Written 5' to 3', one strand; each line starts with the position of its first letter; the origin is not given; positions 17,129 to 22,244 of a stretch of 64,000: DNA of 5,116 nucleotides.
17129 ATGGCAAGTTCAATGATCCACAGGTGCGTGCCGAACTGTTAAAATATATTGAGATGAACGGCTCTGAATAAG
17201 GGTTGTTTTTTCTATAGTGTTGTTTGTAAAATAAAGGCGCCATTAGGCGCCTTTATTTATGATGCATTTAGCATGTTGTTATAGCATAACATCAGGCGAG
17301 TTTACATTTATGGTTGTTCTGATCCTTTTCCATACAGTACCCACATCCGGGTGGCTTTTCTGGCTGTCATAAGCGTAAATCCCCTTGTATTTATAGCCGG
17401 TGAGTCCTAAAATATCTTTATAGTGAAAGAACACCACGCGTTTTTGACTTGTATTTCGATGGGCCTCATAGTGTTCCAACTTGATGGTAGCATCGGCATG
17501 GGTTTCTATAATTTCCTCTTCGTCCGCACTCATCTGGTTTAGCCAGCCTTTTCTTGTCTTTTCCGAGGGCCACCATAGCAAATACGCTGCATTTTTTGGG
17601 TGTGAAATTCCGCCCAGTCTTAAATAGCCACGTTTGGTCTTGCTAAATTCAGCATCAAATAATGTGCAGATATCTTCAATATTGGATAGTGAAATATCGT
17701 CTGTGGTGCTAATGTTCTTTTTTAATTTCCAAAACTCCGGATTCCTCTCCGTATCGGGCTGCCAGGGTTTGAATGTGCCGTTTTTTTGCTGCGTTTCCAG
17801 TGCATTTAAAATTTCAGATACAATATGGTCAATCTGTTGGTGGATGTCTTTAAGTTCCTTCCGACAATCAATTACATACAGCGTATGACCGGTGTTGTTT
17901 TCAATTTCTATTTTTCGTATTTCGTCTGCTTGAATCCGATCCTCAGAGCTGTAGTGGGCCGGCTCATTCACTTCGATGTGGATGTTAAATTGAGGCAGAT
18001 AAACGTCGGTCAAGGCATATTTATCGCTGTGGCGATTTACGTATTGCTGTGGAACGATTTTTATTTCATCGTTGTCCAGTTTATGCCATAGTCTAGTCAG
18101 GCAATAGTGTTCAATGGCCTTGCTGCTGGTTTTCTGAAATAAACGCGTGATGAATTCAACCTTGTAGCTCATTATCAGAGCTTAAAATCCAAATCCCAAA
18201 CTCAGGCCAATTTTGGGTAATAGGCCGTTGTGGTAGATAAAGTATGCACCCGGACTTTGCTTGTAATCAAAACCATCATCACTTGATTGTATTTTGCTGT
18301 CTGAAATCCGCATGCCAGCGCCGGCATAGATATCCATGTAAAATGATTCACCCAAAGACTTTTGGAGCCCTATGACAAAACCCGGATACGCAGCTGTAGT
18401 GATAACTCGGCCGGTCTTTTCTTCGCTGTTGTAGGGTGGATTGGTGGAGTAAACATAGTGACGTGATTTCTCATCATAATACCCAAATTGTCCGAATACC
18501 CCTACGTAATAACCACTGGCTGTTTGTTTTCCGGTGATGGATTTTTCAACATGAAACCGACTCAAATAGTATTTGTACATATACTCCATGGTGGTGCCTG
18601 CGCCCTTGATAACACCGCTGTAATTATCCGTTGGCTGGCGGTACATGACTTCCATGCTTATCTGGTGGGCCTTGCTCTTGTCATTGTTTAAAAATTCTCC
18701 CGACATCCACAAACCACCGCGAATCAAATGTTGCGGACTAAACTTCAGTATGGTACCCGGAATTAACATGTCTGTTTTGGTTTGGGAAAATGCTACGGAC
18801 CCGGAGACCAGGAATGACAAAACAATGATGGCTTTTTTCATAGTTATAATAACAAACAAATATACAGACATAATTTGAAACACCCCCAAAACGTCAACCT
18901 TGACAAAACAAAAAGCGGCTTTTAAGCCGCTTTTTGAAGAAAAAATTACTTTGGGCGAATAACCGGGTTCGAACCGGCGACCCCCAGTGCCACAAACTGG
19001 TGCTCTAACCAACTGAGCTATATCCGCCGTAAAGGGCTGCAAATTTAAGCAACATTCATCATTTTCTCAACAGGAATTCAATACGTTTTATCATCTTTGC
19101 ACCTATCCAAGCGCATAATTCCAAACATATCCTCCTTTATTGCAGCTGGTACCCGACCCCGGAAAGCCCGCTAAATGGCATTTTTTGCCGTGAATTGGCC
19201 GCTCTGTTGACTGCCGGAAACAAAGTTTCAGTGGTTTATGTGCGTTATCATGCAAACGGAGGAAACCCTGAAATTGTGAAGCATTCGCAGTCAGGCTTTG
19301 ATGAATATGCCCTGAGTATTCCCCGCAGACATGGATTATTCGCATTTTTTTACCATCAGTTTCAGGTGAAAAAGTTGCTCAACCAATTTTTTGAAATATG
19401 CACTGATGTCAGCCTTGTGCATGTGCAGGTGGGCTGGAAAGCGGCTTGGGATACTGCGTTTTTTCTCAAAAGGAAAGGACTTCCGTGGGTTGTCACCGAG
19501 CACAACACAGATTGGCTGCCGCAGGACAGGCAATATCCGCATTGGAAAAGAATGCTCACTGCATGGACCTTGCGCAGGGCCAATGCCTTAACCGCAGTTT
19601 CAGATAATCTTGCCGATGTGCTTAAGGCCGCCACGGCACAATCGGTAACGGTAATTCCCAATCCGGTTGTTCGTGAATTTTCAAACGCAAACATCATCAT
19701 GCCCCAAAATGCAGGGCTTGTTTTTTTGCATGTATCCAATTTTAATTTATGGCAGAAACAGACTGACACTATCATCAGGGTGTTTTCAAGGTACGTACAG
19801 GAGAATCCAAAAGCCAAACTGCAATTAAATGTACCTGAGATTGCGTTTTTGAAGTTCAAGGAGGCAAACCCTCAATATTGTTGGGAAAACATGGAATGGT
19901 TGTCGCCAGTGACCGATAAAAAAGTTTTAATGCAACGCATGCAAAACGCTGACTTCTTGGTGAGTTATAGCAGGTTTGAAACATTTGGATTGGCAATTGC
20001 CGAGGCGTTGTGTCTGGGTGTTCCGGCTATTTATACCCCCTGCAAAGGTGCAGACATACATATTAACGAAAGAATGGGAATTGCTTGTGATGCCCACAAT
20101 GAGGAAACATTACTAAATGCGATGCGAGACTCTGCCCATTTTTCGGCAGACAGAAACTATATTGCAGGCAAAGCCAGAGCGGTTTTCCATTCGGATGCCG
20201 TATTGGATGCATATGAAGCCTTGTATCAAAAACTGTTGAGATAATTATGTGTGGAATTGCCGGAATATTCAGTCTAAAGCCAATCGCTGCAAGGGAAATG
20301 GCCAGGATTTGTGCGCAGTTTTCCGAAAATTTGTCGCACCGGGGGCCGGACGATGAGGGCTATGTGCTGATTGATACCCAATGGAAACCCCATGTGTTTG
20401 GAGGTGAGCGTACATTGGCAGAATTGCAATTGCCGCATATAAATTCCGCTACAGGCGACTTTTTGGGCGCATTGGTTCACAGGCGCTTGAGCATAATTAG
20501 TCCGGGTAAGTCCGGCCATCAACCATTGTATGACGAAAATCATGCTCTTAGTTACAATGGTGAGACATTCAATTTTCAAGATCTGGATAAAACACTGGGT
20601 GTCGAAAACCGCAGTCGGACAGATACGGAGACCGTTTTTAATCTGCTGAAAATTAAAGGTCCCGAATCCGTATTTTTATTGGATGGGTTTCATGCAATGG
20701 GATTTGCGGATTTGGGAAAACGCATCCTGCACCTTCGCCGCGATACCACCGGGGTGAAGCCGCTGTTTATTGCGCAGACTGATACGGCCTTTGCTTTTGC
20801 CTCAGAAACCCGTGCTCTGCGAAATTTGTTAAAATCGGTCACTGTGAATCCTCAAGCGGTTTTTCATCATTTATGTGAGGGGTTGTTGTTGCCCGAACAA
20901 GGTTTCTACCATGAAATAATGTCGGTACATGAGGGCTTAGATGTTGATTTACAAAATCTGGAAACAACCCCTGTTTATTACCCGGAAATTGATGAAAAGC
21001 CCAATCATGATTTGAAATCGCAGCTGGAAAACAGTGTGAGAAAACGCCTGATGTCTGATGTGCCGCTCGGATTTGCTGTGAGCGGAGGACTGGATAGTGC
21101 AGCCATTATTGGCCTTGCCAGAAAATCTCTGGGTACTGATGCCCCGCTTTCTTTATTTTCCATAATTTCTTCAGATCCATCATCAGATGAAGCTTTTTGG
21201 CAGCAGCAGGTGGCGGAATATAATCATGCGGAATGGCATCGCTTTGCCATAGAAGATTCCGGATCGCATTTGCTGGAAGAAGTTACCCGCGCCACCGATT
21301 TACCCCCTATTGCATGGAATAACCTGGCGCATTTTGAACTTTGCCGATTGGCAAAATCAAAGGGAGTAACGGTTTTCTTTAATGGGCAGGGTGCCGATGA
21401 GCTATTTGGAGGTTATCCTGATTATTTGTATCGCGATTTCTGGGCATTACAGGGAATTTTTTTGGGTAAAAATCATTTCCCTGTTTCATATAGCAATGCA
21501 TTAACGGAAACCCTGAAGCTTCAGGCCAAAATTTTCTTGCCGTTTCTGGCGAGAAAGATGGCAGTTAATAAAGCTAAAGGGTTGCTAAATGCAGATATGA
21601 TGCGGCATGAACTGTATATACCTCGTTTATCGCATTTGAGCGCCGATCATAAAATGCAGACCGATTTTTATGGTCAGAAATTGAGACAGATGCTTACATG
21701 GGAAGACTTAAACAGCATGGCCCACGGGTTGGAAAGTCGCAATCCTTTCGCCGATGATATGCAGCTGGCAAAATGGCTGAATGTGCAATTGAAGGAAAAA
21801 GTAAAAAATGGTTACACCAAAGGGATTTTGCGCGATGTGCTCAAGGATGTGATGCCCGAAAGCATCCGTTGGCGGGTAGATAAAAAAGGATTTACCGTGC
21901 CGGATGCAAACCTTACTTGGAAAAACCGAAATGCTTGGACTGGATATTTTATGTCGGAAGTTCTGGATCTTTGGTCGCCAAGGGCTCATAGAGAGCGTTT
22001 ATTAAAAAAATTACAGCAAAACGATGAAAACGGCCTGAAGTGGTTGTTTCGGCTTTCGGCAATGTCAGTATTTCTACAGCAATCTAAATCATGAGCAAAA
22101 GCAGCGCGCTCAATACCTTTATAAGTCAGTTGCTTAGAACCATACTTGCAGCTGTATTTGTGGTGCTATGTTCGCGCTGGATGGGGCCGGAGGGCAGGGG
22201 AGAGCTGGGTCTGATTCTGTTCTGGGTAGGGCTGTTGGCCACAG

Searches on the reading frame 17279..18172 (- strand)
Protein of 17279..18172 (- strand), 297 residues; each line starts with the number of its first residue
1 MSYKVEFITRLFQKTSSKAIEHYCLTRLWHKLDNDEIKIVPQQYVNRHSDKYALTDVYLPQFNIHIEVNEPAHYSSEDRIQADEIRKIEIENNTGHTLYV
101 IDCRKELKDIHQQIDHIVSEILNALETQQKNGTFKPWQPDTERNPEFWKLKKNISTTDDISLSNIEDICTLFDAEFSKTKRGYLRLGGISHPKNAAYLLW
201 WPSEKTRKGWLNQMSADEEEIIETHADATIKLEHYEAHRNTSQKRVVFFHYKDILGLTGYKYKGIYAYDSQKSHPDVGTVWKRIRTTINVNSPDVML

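Call 92: search_protein_families(library=pfam, proteins=[window:17279-18172:-], max_evalue=0.00001)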
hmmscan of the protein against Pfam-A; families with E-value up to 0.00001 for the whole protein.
window:17279-18172:- (297 aa): 2 families
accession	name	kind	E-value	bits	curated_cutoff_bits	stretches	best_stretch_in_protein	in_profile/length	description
PF21598.3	PvuRts1I-like_N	-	1.9e-30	106.2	27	1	6-121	2-130/131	Restriction endonuclease PvuRts1 I-like, N-terminal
PF18491.7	SRA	-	2.8e-28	99.1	30.2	1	151-289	5-144/145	SET and RING associated domain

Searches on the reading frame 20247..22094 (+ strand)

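Call 92: search_protein_families(library=pfam, proteins=[window:20247-22094:+], max_evalue=0.00001)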
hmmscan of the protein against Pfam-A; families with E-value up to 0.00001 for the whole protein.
window:20247-22094:+ (615 aa): 3 families
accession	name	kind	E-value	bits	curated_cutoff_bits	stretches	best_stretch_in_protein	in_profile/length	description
PF00733.27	Asn_synthase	-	7.4e-54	184.2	21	1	256-559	2-297/354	Asparagine synthase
PF13537.11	GATase_7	-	3.1e-23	82.6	25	1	78-192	1-122/123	Glutamine amidotransferase domain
PF13522.11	GATase_6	-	2.5e-22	79.8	27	1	74-187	12-130/130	Glutamine amidotransferase domain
